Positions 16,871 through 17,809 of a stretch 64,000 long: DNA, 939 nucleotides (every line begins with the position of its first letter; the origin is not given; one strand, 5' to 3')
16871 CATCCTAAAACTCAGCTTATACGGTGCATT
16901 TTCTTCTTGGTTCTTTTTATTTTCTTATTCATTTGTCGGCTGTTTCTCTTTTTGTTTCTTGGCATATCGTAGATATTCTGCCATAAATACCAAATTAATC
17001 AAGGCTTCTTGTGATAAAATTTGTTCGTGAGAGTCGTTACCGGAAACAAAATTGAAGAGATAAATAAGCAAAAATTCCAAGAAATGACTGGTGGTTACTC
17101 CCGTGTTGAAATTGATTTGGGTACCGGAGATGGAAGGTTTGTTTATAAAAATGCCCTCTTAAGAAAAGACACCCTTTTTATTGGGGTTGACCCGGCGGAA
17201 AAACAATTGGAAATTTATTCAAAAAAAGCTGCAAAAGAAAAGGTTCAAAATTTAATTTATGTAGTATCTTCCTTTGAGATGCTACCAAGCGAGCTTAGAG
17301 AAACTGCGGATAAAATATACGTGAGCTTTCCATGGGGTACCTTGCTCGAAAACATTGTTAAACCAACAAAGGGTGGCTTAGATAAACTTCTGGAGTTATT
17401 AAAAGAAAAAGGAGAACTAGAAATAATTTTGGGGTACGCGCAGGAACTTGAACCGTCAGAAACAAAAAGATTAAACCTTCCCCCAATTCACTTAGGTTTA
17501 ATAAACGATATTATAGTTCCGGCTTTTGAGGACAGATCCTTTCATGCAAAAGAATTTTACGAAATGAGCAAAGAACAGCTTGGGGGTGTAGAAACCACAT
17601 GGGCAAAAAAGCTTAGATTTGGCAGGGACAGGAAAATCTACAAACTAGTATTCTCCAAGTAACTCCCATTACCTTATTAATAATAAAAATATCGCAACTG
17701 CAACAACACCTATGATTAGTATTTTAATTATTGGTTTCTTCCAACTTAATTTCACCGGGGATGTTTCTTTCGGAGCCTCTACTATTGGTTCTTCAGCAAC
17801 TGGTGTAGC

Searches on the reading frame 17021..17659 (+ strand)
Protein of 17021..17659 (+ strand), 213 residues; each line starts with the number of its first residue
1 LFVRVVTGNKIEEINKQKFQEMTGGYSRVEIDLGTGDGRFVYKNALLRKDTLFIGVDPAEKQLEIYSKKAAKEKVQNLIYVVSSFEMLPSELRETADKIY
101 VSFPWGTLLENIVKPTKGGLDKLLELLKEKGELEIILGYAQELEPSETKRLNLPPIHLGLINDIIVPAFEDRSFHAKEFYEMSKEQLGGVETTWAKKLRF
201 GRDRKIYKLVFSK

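Call 3: search_protein_families(library=pfam, proteins=[window:17021-17659:+], max_evalue=1)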
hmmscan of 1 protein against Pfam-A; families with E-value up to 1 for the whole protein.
window:17021-17659:+ (213 aa): 7 families
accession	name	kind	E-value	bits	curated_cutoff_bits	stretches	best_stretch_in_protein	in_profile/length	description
PF24675.1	NpmA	-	3.8e-52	177.1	60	1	4-209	1-210/214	16S rRNA (adenine(1408)-N(1))-methyltransferase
PF02390.23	Methyltransf_4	-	1.3e-07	31.7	24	1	30-104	5-81/173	Putative methyltransferase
PF13847.12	Methyltransf_31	-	2.2e-07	31.1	27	1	30-136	7-110/145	Methyltransferase domain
PF13649.12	Methyltransf_25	-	3.7e-06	28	27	1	32-104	3-73/97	Methyltransferase domain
PF08241.18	Methyltransf_11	-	0.00044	21.3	21.2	1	32-103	2-68/95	Methyltransferase domain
PF01209.24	Ubie_methyltran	-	0.00053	19.8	20.1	1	24-135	47-151/233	ubiE/COQ5 methyltransferase family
PF08242.18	Methyltransf_12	-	0.0037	18.4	30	1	31-132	1-97/98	Methyltransferase domain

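Call 4: search_protein_families(library=ncbifam, proteins=[window:17021-17659:+], max_evalue=1)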
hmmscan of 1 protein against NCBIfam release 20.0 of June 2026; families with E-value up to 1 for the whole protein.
window:17021-17659:+ (213 aa): 14 families
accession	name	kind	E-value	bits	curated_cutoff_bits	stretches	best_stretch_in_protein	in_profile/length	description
NF000030.2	16S_rRNA_NpmA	exception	8.4e-37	126.9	470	1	5-209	3-212/219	16S rRNA (adenine(1408)-N(1))-methyltransferase NpmA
NF040634.1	16S_A1408_NpmB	exception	9.9e-29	100.3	460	1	3-212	2-215/217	16S rRNA (adenine(1408)-N(1))-methyltransferase NpmB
NF000363.1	self_KamB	exception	1.4e-22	80.3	350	1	4-204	2-204/216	16S rRNA (adenine(1408)-N(1))-methyltransferase KamB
NF051863.1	16S_A1408_WarA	equivalog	2.6e-22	79.4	305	1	29-209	1-178/190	16S rRNA (adenine(1408)-N(1))-methyltransferase WarA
TIGR00091.1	TIGR00091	equivalog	1.5e-07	31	112.65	1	15-104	5-96/194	tRNA (guanosine(46)-N7)-methyltransferase TrmB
NF001080.0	PRK00121.2-2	equivalog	9.3e-07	28.3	132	1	18-104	37-125/224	tRNA (guanosine(46)-N7)-methyltransferase TrmB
NF001244.0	PRK00216.1-5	equivalog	1.1e-05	24.8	216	1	23-136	45-154/236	bifunctional demethylmenaquinone methyltransferase/2-methoxy-6-polyprenyl-1,4-benzoquinol methylase UbiE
NF010719.0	PRK14121.1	equivalog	3e-05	23.2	402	1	15-104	110-201/396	tRNA (guanosine(46)-N7)-methyltransferase TrmB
TIGR01934.1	MenG_MenH_UbiE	subfamily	0.00013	21.3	158.35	1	27-136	40-142/223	ubiquinone/menaquinone biosynthesis methyltransferase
NF043040.1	corrin_prot_MT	hypoth_equivalog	0.00029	20.3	180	1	3-135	19-147/216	corrinoid protein-associated methyltransferase CpaM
NF002421.0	PRK01544.1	equivalog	0.00043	19.1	567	1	25-108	346-430/524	bifunctional peptide chain release factor N(5)-glutamine methyltransferase PrmC/tRNA (guanosine(46)-N7)-methyltransferase TrmB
TIGR01983.1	UbiG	equivalog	0.00067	19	102.95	1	30-133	53-149/228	bifunctional 2-polyprenyl-6-hydroxyphenol methylase/3-demethylubiquinol 3-O-methyltransferase UbiG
TIGR04543.1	ketoArg_3Met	equivalog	0.0037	16.4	425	1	31-112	154-237/336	2-ketoarginine methyltransferase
NF001556.0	PRK00377.1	equivalog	0.024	14.4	238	1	29-102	43-118/198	cobalt-precorrin-6Y C(15)-methyltransferase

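Call 5: search_solved_structures(query=window:17021-17659:+, max_evalue=1, show_alignments=3)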
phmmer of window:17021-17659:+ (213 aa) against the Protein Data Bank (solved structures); distinct sequences matched with E-value up to 1: 15.
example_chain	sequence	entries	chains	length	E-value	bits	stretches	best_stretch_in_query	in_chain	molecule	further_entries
7jlz_A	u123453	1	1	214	5.7e-60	206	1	4-213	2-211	16S rRNA methylase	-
3mte_A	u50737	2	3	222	5.4e-38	134.2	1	5-209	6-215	16S rRNA methylase | 16S rRNA (adenine(1408)-N(1))-methyltransferase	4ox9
3p2e_A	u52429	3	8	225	6.8e-38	133.9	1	5-209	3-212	16S rRNA methylase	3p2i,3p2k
3pb3_A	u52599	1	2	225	4.5e-37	131.2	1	5-209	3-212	16S rRNA methylase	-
7ehf_A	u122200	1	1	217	1.2e-28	103.6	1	3-212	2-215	16S rRNA methyltransferase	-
4rwz_A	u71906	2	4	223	8.1e-25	91.2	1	21-205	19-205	Putative rRNA methyltransferase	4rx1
4x1o_A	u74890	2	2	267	4.8e-19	72.3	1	3-202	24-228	16S rRNA (adenine(1408)-N(1))-methyltransferase | Uncharacterized protein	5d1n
5bw5_A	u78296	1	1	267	6.6e-19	71.9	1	3-202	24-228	16S rRNA (adenine(1408)-N(1))-methyltransferase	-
5bw4_A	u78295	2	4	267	2.5e-18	70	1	3-155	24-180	16S rRNA (adenine(1408)-N(1))-methyltransferase | Uncharacterized protein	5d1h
3mq2_A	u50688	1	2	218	6.5e-17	65.4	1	4-204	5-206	16S rRNA methyltransferase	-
1yzh_A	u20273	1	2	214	0.0062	19.7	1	16-134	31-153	tRNA (guanine-N(7)-)-methyltransferase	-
9ohl_C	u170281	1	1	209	0.069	16.3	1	28-108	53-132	rRNA N(6)-adenosine-methyltransferase METTL5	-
6h2u_A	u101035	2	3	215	0.074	16.2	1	28-108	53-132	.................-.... protein 5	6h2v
7nyb_A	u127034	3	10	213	0.38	13.9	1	16-90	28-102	tRNA (guanine-N(7)-)-methyltransferase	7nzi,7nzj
2fca_A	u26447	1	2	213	0.38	13.9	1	16-90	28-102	tRNA (guanine-N(7)-)-methyltransferase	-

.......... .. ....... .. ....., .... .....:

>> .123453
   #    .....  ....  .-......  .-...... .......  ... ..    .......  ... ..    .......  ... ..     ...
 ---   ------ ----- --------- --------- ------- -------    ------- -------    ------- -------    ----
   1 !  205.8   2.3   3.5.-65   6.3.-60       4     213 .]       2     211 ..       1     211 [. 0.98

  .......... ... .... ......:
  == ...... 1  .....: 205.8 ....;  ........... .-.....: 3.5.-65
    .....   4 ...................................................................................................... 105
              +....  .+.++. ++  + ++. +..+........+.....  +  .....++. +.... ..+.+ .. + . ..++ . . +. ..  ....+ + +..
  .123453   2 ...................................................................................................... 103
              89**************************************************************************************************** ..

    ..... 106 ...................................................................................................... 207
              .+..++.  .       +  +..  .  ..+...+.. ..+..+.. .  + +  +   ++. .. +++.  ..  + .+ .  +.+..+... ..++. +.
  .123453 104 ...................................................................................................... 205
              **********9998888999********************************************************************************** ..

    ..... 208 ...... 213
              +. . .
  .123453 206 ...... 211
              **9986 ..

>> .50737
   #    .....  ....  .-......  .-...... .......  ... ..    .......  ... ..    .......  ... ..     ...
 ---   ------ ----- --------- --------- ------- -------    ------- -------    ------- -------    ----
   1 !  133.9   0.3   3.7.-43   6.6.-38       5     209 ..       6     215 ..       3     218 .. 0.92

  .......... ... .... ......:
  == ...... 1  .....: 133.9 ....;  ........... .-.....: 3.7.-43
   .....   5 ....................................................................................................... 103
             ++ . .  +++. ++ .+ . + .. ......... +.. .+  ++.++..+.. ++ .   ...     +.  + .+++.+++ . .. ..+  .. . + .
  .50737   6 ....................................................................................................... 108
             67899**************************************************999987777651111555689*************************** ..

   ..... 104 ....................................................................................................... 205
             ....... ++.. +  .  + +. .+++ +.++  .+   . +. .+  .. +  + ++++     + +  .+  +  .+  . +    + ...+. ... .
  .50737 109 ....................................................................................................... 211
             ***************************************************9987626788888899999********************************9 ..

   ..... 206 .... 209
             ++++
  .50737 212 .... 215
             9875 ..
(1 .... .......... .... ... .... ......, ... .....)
